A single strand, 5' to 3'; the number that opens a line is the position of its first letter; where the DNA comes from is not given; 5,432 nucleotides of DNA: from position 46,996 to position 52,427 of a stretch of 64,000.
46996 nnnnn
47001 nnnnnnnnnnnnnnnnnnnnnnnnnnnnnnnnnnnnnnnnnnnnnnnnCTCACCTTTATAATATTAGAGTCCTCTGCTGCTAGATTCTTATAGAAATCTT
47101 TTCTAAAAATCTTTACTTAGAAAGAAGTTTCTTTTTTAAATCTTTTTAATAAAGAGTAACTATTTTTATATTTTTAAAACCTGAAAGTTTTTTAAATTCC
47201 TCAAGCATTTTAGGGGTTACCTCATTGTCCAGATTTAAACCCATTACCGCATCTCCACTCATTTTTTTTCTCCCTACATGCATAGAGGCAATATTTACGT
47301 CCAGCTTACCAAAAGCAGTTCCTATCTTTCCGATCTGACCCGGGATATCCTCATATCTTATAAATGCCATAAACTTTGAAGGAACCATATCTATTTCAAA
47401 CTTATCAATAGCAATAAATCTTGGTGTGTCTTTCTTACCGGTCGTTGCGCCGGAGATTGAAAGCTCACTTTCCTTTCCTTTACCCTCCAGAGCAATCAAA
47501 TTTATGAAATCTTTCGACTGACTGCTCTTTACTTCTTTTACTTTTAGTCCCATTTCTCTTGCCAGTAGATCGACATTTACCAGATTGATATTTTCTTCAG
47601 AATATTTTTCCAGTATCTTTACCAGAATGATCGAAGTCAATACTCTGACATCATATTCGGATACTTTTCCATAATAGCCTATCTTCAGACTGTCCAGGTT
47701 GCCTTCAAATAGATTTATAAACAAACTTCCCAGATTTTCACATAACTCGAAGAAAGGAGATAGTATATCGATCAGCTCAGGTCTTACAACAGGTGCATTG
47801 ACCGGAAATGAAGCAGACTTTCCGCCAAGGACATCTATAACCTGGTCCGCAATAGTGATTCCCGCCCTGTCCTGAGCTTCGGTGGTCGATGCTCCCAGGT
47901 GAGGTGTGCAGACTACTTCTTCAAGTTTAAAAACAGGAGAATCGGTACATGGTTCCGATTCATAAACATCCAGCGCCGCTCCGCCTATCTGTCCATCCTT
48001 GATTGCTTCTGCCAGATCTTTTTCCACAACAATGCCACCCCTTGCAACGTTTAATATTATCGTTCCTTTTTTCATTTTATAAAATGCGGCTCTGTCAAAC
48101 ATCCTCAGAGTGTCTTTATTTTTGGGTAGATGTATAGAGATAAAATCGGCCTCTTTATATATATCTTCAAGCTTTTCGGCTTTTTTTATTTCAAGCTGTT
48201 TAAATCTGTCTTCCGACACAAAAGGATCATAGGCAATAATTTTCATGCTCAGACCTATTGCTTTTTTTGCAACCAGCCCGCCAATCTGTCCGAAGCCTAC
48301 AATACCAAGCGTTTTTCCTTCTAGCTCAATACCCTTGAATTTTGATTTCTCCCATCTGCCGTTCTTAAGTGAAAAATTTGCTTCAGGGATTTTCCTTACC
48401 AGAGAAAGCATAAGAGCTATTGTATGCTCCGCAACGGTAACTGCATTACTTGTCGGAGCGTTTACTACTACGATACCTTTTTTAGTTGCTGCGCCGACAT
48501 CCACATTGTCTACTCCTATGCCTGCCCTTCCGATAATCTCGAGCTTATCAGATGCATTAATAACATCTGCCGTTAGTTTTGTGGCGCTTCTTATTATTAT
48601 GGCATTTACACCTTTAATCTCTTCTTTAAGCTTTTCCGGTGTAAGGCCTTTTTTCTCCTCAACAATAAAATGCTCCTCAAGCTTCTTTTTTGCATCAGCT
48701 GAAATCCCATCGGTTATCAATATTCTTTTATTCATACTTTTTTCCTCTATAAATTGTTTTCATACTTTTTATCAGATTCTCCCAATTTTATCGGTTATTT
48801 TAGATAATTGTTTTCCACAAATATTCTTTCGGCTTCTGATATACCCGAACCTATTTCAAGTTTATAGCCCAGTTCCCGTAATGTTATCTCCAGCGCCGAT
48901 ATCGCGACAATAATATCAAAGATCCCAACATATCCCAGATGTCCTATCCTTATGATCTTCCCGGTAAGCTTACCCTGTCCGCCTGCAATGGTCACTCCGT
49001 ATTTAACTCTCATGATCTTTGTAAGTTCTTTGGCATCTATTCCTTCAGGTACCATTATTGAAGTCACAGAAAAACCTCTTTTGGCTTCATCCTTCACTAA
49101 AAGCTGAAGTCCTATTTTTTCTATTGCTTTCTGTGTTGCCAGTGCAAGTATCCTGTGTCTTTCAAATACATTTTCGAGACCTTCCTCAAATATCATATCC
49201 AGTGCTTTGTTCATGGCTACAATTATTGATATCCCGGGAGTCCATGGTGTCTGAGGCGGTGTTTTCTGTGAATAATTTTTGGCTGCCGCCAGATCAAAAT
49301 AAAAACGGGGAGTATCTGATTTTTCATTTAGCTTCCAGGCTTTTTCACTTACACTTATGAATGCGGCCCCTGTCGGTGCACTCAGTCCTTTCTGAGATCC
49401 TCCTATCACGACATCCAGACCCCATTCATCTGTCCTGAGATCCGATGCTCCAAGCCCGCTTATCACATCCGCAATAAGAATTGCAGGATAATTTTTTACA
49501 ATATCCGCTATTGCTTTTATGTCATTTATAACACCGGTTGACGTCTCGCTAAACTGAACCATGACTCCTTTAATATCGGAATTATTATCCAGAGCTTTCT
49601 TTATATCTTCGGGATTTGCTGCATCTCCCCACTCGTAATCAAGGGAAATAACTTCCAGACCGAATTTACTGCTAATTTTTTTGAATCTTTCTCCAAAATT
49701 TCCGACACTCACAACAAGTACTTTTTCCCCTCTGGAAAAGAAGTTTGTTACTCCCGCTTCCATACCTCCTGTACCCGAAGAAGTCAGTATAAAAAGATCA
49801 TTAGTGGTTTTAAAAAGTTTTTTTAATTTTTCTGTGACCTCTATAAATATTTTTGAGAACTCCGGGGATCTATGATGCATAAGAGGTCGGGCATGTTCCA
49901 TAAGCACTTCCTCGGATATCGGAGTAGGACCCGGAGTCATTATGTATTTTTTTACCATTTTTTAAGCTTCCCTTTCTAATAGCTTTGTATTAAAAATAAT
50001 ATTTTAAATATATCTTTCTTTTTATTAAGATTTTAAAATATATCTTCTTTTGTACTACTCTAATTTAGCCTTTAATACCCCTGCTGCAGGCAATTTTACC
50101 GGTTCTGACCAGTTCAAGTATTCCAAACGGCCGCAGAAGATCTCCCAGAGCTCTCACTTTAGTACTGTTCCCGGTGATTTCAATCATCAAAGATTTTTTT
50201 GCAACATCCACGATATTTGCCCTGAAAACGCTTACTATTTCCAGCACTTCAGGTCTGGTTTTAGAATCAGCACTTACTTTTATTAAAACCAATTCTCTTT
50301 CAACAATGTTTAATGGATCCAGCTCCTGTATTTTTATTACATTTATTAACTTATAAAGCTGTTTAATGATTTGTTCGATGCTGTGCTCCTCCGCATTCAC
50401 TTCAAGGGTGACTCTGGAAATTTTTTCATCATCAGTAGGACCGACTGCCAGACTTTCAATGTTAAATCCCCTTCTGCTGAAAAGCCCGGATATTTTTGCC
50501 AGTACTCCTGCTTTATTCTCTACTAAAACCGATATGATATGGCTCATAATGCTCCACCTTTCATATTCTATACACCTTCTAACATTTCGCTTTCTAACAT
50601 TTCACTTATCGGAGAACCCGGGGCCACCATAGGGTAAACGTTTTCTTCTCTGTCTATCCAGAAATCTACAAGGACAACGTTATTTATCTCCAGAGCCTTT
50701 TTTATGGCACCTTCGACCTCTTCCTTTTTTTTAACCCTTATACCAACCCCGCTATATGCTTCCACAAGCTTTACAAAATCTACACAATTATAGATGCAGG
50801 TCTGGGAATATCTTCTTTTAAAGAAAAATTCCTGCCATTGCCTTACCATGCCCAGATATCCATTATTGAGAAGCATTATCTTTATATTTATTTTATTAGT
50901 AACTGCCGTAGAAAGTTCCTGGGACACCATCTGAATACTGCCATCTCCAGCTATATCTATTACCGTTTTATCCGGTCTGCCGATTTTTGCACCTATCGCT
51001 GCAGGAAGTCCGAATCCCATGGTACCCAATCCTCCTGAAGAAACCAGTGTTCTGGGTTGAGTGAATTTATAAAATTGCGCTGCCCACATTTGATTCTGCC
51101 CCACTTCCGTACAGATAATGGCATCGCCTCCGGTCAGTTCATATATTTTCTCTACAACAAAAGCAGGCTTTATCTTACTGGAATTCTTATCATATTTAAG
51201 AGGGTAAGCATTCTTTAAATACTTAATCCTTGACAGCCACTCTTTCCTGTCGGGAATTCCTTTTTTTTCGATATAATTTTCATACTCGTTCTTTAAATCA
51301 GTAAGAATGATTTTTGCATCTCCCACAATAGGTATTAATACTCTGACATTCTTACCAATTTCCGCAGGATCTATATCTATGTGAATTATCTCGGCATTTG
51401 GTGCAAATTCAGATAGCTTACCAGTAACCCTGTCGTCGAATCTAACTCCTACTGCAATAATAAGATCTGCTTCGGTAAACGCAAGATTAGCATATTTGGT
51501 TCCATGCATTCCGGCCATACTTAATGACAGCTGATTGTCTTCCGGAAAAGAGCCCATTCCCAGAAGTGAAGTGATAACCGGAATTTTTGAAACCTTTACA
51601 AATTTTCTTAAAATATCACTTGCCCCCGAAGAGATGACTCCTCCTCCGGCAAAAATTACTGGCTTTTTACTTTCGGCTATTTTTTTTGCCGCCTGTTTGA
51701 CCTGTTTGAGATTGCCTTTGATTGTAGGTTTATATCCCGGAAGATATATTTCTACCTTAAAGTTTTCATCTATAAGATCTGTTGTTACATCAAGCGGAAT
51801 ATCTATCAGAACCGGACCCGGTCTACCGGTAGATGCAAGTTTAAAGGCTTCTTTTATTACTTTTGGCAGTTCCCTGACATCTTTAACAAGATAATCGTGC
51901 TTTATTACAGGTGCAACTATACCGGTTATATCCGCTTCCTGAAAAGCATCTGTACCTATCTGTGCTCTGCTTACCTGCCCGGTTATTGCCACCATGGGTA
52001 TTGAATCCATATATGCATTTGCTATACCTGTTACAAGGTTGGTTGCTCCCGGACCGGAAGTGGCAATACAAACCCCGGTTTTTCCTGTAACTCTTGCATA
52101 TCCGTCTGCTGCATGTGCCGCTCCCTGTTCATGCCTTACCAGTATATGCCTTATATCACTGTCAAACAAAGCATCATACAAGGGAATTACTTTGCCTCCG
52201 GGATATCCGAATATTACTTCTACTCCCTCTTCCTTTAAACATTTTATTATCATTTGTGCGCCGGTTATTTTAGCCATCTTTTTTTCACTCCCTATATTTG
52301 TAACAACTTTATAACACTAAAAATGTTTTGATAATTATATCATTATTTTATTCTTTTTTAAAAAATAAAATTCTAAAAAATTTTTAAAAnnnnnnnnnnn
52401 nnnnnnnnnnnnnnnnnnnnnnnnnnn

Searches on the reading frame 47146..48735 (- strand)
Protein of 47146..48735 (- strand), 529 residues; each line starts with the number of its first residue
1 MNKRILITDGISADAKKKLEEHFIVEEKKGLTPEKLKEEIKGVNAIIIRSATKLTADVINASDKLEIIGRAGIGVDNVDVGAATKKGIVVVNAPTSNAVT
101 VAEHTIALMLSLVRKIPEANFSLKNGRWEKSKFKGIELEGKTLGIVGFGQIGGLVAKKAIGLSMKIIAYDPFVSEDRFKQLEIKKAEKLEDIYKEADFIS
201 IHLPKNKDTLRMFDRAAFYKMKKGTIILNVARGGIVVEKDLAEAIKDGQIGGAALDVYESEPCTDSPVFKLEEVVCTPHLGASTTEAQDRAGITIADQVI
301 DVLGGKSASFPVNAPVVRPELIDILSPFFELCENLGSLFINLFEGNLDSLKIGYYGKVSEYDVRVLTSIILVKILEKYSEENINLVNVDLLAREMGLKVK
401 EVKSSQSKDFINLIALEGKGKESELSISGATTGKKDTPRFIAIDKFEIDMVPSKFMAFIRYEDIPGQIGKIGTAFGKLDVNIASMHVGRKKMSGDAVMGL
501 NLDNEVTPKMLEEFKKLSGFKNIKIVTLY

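Call 6: search_protein_families(library=ncbifam, proteins=[window:47146-48735:-], max_evalue=0.00001)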
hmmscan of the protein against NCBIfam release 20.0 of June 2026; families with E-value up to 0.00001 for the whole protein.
window:47146-48735:- (529 aa): 21 families
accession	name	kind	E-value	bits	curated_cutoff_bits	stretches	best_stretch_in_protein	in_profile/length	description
TIGR01327.1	PGDH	equivalog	2.6e-181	604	454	1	4-528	1-525/525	phosphoglycerate dehydrogenase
NF008759.0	PRK11790.1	equivalog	4.8e-80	269.2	404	1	3-322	12-336/410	phosphoglycerate dehydrogenase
NF009714.1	PRK13243.1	equivalog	7.1e-68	229.4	455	1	2-318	2-328/332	glyoxylate reductase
NF011938.0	PRK15409.1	equivalog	1e-57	195.6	492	1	2-316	2-322/324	glyoxylate/hydroxypyruvate reductase GhrB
NF005069.0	PRK06487.1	equivalog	1.9e-53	181.6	448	1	32-303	38-311/320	2-hydroxyacid dehydrogenase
NF006263.0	PRK08410.1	equivalog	3.9e-48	164.4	389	1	30-290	30-294/311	D-2-hydroxyacid dehydrogenase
NF005750.0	PRK07574.1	equivalog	6.8e-48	163.6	329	1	20-292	68-346/386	NAD-dependent formate dehydrogenase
NF041369.1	Dhydh_Halo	equivalog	5.3e-41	140.8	400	1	73-297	64-289/305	D-2-hydroxyacid dehydrogenase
NF006374.0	PRK08605.1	subfamily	4.3e-38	131.2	356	1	27-262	31-267/332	D-lactate dehydrogenase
NF001309.0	PRK00257.1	equivalog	1e-36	126.8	434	1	37-305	32-280/379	4-phosphoerythronate dehydrogenase PdxB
NF009127.0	PRK12480.1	equivalog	1.2e-36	126.4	579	1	38-261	41-264/330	D-lactate dehydrogenase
NF005387.0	PRK06932.1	equivalog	7e-35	120.5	492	1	31-283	33-290/314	2-hydroxyacid dehydrogenase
NF000492.1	vanH_gen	exception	1e-33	116.7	540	1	40-261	40-255/312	D-lactate dehydrogenase VanH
NF005027.0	PRK06436.1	equivalog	4.7e-32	111.3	261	1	65-285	50-261/303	2-hydroxyacid dehydrogenase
NF000112.1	vanH-Amyco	exception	3e-28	99.1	625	1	41-261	70-284/348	VanH-AOV family D-lactate dehydrogenase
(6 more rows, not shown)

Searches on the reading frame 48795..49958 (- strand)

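Call 6: search_protein_families(library=ncbifam, proteins=[window:48795-49958:-], max_evalue=0.00001)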
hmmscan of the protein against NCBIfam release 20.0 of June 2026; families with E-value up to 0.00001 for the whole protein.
window:48795-49958:- (387 aa): 13 families
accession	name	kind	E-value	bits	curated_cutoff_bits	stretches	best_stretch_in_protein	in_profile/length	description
NF045640.1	AspGlyoxATaseBhcA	equivalog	9.5e-95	317.8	650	1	4-383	5-387/395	L-aspartate--glyoxylate aminotransferase BhcA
NF046070.1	PyrdoxPyrvTramin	equivalog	2.5e-66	224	600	1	5-363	7-367/369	pyridoxamine--pyruvate transaminase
TIGR03301.1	PhnW-AepZ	equivalog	5.6e-54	183.9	360.8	1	6-356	2-351/355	2-aminoethylphosphonate aminotransferase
NF010006.0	PRK13479.1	equivalog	2e-35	122.6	296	1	3-363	5-364/369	2-aminoethylphosphonate--pyruvate transaminase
TIGR02326.1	transamin_PhnW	equivalog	5e-35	121.3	400.8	1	6-359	6-359/363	2-aminoethylphosphonate--pyruvate transaminase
TIGR01977.1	am_tr_V_EF2568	hypoth_equivalog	5e-16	58.7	377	1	35-326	43-333/376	cysteine desulfurase family protein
TIGR01366.1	serC_3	equivalog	5.7e-10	38.9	401.65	1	28-342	33-340/361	phosphoserine transaminase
TIGR01364.1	serC_1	equivalog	1.4e-08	34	443.6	1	27-238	36-241/358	phosphoserine transaminase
TIGR01979.1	sufS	subfamily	3.7e-08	32.6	475.1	1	92-328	125-359/403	SufS family cysteine desulfurase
NF003764.0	PRK05355.1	equivalog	4.2e-08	32.5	253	1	27-239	39-241/357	3-phosphoserine/phosphohydroxythreonine transaminase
NF040779.1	Sec_lyase_SclA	exception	1.9e-07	30.3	525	1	36-323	43-330/378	selenocysteine lyase SclA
TIGR04343.1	egtE_PLP_lyase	equivalog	6.1e-07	28.6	400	1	54-314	72-321/370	ergothioneine biosynthesis PLP-dependent enzyme EgtE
TIGR03402.1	FeS_nifS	equivalog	3.6e-06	26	530.75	0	28-201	34-208/379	cysteine desulfurase NifS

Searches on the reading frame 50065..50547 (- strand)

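Call 6: search_protein_families(library=ncbifam, proteins=[window:50065-50547:-], max_evalue=0.00001)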
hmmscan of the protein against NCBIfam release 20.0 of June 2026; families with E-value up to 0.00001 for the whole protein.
window:50065-50547:- (160 aa): 6 families
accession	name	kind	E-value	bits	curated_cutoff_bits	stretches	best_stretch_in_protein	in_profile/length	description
NF008864.0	PRK11895.1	equivalog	6.2e-66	221.1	119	1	1-158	2-159/164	acetolactate synthase small subunit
TIGR00119.1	acolac_sm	equivalog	6e-61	205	56.9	1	1-157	1-157/158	acetolactate synthase small subunit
NF006036.0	PRK08178.1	equivalog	1.1e-15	57.5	128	1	4-76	16-87/102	acetolactate synthase small subunit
NF005233.0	PRK06737.1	equivalog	2.5e-14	53.1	102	1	1-76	1-76/76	ACT domain-containing protein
NF010078.0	PRK13562.1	equivalog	2.8e-10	40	96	1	1-77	1-78/84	ACT domain-containing protein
NF008362.0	PRK11152.1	equivalog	3.3e-08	33.3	68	1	1-75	2-75/85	acetolactate synthase 2 small subunit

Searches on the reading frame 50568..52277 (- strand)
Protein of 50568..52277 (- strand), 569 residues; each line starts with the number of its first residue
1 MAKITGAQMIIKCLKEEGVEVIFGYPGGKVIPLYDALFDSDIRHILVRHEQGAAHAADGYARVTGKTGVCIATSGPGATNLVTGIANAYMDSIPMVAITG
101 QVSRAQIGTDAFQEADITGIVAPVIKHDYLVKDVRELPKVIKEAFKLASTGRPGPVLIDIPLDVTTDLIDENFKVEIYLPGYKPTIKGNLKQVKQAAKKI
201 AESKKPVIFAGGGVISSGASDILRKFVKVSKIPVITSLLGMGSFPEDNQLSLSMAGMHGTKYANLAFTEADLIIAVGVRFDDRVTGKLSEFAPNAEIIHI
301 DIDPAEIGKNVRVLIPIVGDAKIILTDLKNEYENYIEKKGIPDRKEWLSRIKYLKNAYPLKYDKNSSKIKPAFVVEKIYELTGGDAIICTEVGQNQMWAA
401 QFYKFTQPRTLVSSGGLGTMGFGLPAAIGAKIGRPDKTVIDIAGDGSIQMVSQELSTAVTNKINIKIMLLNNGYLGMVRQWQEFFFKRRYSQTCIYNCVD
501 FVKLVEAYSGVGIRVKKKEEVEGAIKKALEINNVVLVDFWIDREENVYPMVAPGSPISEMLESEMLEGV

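Call 6: search_protein_families(library=ncbifam, proteins=[window:50568-52277:-], max_evalue=0.00001)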
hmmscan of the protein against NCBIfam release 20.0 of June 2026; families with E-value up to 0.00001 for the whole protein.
window:50568-52277:- (569 aa): 53 families (the best 25 are shown)
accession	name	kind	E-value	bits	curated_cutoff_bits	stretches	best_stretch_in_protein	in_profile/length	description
NF004710.0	PRK06048.1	equivalog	4.6e-271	900.2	976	1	2-564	6-560/561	acetolactate synthase large subunit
TIGR00118.1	acolac_lg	equivalog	7.4e-253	840.1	538.35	1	5-563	2-556/557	biosynthetic-type acetolactate synthase large subunit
NF005860.0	PRK07789.1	equivalog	8.9e-232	770.8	881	1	2-559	32-596/615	acetolactate synthase large subunit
NF005824.0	PRK07710.1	equivalog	3.6e-230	765.2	976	1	3-561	16-568/573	acetolactate synthase large subunit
NF004919.0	PRK06276.1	equivalog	9.1e-230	763.9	866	1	5-565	2-561/582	acetolactate synthase large subunit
NF006319.0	PRK08527.1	equivalog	4e-225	748.5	905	1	1-562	1-559/565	acetolactate synthase large subunit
NF005651.0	PRK07418.1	subfamily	4.7e-223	741.8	942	1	3-561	18-579/617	acetolactate synthase large subunit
NF005228.0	PRK06725.1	equivalog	3.5e-217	722.1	991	1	3-561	15-565/571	acetolactate synthase large subunit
NF006581.0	PRK09107.1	equivalog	2.4e-211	703.1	974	1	3-564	10-576/595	acetolactate synthase 3 large subunit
NF006524.0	PRK08978.1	equivalog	2.8e-210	699.2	738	1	5-563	2-546/548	acetolactate synthase 2 catalytic subunit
NF005058.0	PRK06466.1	equivalog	9.5e-204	678.1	951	1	1-561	1-567/574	acetolactate synthase 3 large subunit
NF005409.0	PRK06965.1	equivalog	4.1e-203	676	1035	1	3-561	20-581/587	acetolactate synthase 3 catalytic subunit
NF006525.0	PRK08979.1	equivalog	9.6e-198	658.1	1084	1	1-563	1-567/572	acetolactate synthase 3 large subunit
NF005364.0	PRK06882.1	equivalog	3.1e-196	653.2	1083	1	1-563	1-567/574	acetolactate synthase 3 large subunit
NF005584.0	PRK07282.1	equivalog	1.2e-194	648.1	970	1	5-562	11-561/566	acetolactate synthase large subunit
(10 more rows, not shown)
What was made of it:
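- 42033..54048 (-): Regulated operon: ilvD, ilvB, ilvN, a class-V aminotransferase, serA, leuA, leuC, leuD and cimA. NCBIfam hits (call 6).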
